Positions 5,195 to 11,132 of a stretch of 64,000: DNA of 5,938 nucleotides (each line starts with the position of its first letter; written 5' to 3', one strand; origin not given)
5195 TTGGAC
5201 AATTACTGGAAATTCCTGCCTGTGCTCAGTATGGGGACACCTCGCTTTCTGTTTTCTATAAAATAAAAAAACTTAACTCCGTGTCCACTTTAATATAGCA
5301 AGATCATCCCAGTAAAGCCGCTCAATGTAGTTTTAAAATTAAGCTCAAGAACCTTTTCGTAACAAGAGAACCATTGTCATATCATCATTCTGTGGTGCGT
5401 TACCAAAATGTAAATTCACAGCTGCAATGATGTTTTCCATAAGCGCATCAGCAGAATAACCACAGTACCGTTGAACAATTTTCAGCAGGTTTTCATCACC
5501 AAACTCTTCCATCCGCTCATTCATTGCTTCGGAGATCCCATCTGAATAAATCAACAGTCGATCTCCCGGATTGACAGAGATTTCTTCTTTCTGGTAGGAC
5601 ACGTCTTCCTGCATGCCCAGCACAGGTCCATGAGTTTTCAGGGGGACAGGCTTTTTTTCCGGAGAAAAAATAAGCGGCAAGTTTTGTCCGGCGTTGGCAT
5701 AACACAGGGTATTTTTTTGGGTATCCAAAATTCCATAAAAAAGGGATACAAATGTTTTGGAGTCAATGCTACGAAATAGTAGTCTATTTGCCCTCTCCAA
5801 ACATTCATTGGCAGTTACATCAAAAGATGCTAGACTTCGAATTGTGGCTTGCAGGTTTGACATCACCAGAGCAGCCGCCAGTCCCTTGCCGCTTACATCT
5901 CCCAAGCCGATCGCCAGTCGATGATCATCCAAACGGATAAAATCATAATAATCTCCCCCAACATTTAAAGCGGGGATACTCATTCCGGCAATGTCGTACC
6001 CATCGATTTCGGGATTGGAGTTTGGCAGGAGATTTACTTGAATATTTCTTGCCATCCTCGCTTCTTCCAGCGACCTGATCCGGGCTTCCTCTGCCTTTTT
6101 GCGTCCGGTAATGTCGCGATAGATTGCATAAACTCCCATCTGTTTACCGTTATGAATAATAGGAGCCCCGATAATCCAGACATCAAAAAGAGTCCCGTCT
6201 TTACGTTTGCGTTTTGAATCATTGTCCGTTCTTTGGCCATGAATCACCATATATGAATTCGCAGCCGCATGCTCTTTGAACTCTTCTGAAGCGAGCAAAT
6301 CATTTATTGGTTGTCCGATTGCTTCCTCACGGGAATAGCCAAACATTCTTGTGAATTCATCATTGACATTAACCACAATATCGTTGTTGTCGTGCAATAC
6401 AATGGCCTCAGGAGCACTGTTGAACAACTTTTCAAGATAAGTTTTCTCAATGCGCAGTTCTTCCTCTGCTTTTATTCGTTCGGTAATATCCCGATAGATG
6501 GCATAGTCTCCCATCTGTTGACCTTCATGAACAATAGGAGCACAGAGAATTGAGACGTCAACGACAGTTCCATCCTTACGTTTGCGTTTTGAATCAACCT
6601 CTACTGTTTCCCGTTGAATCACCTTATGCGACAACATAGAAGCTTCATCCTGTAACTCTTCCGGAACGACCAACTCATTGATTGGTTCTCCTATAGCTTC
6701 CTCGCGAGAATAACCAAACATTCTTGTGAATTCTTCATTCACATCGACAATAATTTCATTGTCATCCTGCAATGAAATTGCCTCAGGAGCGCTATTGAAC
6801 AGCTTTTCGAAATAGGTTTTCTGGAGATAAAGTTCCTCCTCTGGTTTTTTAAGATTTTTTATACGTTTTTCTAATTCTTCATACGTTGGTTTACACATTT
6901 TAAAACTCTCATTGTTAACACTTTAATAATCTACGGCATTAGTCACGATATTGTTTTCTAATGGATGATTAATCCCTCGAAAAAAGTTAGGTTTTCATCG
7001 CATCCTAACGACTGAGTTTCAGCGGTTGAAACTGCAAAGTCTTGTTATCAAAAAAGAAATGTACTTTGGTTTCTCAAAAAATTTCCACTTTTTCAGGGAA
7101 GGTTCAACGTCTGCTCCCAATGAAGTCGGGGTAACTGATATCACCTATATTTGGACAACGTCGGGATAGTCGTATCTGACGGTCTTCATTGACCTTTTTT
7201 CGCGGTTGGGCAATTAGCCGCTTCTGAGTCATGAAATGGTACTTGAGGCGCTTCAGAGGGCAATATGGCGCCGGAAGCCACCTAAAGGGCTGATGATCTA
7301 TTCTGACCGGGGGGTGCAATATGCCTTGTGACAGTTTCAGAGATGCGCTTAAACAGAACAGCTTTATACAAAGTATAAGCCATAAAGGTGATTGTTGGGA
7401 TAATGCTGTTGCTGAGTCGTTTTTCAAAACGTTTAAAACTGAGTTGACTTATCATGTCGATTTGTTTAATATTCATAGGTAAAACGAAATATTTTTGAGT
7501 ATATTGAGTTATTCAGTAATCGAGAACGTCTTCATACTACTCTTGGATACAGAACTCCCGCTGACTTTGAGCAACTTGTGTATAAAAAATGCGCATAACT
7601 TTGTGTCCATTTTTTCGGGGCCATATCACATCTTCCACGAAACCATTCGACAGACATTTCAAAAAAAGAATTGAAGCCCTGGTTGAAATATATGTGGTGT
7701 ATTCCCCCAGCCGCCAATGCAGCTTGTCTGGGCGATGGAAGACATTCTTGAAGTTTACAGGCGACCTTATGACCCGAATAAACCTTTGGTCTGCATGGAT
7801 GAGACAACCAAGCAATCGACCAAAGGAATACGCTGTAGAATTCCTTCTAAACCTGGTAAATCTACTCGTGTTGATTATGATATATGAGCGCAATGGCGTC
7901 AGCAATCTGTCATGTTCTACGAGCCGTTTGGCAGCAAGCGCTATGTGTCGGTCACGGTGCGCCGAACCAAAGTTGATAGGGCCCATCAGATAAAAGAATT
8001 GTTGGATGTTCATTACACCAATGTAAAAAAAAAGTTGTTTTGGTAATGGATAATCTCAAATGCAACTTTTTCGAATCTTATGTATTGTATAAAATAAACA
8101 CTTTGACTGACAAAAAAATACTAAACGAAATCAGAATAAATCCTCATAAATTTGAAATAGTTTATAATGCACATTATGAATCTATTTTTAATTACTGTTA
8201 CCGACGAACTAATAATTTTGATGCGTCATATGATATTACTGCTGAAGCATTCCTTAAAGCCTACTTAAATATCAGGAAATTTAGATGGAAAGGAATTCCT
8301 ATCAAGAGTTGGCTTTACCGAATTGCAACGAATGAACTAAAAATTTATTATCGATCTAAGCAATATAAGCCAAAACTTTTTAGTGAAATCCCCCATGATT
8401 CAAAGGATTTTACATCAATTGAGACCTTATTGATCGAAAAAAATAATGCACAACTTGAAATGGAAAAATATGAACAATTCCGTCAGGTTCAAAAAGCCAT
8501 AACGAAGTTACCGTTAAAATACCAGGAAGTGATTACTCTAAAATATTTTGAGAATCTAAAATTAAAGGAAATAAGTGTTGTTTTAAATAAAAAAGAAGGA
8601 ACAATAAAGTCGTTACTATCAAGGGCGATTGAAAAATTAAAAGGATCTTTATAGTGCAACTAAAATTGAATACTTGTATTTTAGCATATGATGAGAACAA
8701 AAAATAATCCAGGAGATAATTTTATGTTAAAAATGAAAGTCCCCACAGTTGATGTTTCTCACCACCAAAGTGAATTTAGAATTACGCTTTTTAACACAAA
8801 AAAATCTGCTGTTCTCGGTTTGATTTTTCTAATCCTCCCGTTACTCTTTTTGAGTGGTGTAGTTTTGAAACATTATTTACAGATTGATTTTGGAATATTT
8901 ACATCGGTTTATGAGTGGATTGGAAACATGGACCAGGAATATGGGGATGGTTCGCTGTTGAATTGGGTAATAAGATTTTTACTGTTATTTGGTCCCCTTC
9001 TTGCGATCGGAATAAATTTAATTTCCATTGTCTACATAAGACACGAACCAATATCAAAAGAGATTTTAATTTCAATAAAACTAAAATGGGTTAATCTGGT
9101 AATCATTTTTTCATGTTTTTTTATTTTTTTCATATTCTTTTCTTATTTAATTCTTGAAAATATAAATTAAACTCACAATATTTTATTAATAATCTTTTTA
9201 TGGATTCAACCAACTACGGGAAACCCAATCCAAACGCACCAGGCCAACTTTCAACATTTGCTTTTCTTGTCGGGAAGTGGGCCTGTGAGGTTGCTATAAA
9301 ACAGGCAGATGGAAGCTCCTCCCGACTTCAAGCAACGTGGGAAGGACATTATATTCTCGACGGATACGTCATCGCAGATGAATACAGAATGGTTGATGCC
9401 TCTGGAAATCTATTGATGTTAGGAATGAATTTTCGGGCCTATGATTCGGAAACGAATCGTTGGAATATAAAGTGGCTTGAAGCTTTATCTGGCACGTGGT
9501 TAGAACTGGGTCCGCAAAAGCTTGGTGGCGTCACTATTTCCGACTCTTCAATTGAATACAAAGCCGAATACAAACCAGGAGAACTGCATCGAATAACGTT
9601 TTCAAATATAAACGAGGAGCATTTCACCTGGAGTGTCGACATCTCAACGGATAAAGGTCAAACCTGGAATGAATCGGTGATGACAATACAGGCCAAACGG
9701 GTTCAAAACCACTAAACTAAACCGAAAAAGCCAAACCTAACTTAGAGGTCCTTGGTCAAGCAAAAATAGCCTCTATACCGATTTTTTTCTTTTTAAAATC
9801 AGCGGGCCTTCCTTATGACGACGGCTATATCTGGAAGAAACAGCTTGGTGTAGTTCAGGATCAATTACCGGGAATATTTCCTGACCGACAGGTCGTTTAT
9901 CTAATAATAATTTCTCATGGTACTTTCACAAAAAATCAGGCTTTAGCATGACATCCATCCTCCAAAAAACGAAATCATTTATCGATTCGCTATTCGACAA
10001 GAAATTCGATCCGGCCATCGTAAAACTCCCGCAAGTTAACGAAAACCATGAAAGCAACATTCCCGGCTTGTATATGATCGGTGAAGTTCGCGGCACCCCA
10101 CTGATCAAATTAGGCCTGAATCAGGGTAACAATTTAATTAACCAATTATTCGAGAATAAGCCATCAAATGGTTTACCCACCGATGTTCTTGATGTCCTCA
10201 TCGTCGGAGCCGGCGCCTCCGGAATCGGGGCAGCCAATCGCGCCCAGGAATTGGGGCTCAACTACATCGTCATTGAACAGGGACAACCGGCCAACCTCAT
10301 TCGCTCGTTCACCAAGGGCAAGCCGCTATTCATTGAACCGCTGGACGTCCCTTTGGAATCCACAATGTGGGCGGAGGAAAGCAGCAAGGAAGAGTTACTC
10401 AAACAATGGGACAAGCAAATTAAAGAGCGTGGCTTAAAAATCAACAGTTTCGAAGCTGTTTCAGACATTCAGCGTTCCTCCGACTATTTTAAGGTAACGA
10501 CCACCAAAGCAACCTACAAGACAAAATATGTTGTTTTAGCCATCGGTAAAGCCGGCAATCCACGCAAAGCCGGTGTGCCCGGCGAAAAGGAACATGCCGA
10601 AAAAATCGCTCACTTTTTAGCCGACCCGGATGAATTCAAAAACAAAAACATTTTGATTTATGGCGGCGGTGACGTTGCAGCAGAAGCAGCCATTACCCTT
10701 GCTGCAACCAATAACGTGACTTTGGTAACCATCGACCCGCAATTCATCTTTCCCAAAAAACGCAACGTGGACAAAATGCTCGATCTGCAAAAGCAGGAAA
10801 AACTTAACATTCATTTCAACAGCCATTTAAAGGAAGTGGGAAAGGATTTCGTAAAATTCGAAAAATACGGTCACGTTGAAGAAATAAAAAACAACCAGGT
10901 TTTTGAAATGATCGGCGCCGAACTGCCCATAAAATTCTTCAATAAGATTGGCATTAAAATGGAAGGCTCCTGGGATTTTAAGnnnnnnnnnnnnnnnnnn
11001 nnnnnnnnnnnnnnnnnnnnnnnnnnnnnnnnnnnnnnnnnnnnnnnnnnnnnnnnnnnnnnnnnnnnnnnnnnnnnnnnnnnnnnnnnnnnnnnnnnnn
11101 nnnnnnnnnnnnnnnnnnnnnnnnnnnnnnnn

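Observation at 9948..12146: Single-polypeptide fusion of an NAD(P)H/FAD oxidoreductase to a NapH/CcoG-like membrane polyferredoxin, next to cydAB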

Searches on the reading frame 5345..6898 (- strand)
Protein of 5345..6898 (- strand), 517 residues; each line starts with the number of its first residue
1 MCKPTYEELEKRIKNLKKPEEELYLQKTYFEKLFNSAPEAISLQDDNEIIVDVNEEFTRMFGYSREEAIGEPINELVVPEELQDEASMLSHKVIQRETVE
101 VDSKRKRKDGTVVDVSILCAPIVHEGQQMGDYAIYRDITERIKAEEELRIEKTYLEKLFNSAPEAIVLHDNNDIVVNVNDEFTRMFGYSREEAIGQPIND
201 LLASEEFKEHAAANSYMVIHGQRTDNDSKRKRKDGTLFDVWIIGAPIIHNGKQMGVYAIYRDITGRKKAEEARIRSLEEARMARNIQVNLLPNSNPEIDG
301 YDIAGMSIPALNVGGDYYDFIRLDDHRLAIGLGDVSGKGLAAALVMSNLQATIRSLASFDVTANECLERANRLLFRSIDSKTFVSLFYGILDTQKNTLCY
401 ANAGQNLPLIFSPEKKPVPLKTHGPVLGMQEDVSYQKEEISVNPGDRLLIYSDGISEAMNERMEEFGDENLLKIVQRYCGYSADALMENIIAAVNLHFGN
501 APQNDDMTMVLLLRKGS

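Call 6: search_protein_families(library=pfam, proteins=[window:5345-6898:-], max_evalue=0.001)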
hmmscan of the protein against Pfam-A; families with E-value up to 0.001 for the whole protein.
window:5345-6898:- (517 aa): 9 families
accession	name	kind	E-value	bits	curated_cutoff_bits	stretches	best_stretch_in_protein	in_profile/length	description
PF07228.17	SpoIIE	-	8e-50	169.9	25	1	324-512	1-189/192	Stage II sporulation protein E (SpoIIE)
PF00989.32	PAS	-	2e-31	108.8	22.6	2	30-129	3-103/113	PAS fold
PF13426.13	PAS_9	-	4.2e-29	101.3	27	2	38-140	1-103/103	PAS domain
PF13188.13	PAS_8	-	6.6e-21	73.9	21.8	2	29-77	2-51/65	PAS domain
PF08448.16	PAS_4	-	1e-18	68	23.1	2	34-141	1-108/110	PAS fold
PF08447.18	PAS_3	-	4.7e-16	59.3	25.6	2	51-126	2-80/89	PAS fold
PF12860.13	PAS_7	-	6.1e-12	46.1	27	2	160-271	2-115/115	PAS fold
PF13596.12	PAS_10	-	8.1e-10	39.7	22.1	0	32-137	3-104/106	PAS domain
PF24820.1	Diguanyl_cycl_sensor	-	0.00034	21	28.1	0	163-209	6-51/109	Diguanylate cyclase-like sensor domain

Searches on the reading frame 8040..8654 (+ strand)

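Call 6: search_protein_families(library=pfam, proteins=[window:8040-8654:+], max_evalue=0.001)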
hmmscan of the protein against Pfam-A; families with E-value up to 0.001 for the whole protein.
window:8040-8654:+ (204 aa): 3 families
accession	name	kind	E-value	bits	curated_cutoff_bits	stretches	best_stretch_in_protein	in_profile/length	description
PF08281.18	Sigma70_r4_2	-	2.6e-15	56.2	25.7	1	148-200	2-54/54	Sigma-70, region 4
PF04542.20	Sigma70_r2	-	9.1e-13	48.2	24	1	42-108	2-69/71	Sigma-70 region 2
PF04545.22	Sigma70_r4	-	9.8e-10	38.2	24.1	1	153-201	1-49/50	Sigma-70, region 4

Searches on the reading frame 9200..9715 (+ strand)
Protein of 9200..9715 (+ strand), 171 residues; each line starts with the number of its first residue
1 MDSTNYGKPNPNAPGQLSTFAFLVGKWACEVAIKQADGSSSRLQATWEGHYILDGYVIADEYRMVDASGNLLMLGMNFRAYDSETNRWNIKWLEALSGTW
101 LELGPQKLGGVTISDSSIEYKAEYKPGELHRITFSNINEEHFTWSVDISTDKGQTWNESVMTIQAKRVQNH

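Call 6: search_protein_families(library=pfam, proteins=[window:9200-9715:+], max_evalue=0.001)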
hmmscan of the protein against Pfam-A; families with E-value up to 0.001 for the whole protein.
window:9200-9715:+ (171 aa): 1 family
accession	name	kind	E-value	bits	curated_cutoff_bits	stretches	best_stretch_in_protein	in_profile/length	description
PF07617.17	DUF1579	-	0.00049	20.5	25.2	1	20-167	9-155/155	Protein of unknown function (DUF1579)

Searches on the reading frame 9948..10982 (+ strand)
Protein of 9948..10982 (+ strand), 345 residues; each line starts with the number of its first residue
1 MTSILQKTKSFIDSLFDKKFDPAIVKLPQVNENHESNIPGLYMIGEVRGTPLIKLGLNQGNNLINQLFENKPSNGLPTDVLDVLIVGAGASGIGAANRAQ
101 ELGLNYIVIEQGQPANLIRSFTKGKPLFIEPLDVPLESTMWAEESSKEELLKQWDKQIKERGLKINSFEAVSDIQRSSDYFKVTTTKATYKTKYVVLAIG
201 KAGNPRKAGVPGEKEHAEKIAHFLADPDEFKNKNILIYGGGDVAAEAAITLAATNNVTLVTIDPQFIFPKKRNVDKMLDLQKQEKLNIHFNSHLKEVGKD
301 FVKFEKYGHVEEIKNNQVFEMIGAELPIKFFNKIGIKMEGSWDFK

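Call 25: search_protein_families(library=ncbifam, proteins=[window:9948-10982:+], max_evalue=1e-10)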
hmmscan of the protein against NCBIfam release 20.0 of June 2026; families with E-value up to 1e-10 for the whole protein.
seq(345 aa): 8 families
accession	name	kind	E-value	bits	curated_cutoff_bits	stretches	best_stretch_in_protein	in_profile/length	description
TIGR04018.1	Bthiol_YpdA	hypoth_equivalog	1.3e-41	142.5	339.9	1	82-340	1-263/316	YpdA family putative bacillithiol disulfide reductase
TIGR01292.1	TRX_reduct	equivalog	2.7e-24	85.5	343.45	1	82-338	2-249/300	thioredoxin-disulfide reductase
TIGR03143.1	AhpF_homolog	hypoth_equivalog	1.9e-16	59.8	687.65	1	80-303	4-212/555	putative alkyl hydroperoxide reductase F subunit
TIGR01350.1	lipoamide_DH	equivalog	5.1e-14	51.8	408.8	0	232-339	170-284/461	dihydrolipoyl dehydrogenase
TIGR03140.1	AhpF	equivalog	8.3e-14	51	502.9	1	57-296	185-413/515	alkyl hydroperoxide reductase subunit F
TIGR00275.1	TIGR00275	subfamily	5.2e-12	45.3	183.8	0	140-224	98-182/401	aminoacetone oxidase family FAD-binding enzyme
NF040505.1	ArsO_flavin_mono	equivalog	6.2e-12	45.6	425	1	82-269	2-197/346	ArsO family NAD(P)H-dependent flavin-containing monooxygenase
NF004776.0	PRK06116.1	equivalog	1.4e-11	44.1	480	0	156-301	96-238/450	glutathione-disulfide reductase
